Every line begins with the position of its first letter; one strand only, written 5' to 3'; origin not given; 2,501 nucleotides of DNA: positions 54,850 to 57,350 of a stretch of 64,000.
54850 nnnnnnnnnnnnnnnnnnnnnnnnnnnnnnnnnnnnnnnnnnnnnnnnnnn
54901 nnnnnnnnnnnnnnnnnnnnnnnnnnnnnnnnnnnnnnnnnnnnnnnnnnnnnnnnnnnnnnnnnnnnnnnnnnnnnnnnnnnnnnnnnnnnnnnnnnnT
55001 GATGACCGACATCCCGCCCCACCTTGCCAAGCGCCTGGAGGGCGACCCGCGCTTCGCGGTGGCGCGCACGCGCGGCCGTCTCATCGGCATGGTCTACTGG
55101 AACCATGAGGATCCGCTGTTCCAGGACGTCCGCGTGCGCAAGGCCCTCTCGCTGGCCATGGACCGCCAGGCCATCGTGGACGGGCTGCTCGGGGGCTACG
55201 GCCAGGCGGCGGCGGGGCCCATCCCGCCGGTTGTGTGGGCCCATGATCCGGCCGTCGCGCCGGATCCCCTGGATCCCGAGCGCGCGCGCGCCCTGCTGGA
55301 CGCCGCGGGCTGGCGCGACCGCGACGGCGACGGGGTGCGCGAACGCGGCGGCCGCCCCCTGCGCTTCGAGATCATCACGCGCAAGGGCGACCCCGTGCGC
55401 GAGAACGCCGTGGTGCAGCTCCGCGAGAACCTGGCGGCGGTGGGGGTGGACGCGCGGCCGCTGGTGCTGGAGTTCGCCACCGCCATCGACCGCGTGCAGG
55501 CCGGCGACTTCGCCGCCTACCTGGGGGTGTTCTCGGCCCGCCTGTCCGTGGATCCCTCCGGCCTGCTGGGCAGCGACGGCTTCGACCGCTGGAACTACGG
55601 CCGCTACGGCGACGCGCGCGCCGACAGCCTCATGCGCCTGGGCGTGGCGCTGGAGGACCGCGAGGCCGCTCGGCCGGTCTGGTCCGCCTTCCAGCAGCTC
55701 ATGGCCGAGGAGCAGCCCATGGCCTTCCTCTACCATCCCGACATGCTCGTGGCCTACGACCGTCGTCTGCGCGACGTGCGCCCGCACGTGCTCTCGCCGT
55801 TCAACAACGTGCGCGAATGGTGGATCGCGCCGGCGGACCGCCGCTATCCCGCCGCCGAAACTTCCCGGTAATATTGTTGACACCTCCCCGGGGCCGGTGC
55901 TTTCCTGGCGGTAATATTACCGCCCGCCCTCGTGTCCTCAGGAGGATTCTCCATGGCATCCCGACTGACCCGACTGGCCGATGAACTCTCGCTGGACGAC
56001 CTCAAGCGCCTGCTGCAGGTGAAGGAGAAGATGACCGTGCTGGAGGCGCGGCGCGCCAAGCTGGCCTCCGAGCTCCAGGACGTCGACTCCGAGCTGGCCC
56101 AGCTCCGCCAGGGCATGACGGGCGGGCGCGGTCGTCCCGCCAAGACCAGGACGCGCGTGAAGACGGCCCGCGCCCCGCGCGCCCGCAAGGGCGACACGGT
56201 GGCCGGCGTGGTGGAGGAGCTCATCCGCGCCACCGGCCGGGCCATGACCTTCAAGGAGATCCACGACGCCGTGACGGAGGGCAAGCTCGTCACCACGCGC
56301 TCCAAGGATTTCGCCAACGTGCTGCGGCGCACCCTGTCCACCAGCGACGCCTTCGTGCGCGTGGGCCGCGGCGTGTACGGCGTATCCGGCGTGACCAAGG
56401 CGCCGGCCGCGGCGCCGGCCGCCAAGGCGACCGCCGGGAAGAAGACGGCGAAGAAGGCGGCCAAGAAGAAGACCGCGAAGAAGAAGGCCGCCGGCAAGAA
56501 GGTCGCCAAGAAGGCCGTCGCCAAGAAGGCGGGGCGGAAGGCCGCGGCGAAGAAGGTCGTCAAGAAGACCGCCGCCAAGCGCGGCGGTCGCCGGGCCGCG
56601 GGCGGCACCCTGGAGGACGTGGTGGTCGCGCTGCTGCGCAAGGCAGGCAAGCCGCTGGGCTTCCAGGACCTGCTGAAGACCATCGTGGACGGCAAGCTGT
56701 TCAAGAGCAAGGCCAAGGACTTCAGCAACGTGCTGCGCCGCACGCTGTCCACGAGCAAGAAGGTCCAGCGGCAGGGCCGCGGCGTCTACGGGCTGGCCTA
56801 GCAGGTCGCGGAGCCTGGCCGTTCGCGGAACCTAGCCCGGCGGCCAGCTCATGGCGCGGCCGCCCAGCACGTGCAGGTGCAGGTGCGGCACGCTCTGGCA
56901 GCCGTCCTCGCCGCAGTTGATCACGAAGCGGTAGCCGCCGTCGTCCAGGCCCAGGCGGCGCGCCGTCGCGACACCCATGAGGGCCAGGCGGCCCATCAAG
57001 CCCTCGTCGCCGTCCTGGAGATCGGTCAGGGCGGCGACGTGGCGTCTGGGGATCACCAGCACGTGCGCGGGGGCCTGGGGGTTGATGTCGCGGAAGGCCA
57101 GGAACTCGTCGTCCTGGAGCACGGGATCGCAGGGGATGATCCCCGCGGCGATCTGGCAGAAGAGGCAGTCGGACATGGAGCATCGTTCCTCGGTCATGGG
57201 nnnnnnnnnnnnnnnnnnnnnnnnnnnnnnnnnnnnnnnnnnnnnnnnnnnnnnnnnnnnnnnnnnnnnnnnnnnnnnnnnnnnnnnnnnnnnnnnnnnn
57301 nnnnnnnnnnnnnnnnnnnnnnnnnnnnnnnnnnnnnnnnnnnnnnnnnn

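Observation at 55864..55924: AT-cored 18-bp perfect palindrome and repeated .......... half-sites upstream of the HARE-HTH/H1-like gene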

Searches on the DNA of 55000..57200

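Call 6: search_rna_families(source=window, start=55000, end=57200, threshold=evalue, max_evalue=1)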
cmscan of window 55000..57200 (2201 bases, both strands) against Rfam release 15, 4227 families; matches with E-value up to 1: 0.
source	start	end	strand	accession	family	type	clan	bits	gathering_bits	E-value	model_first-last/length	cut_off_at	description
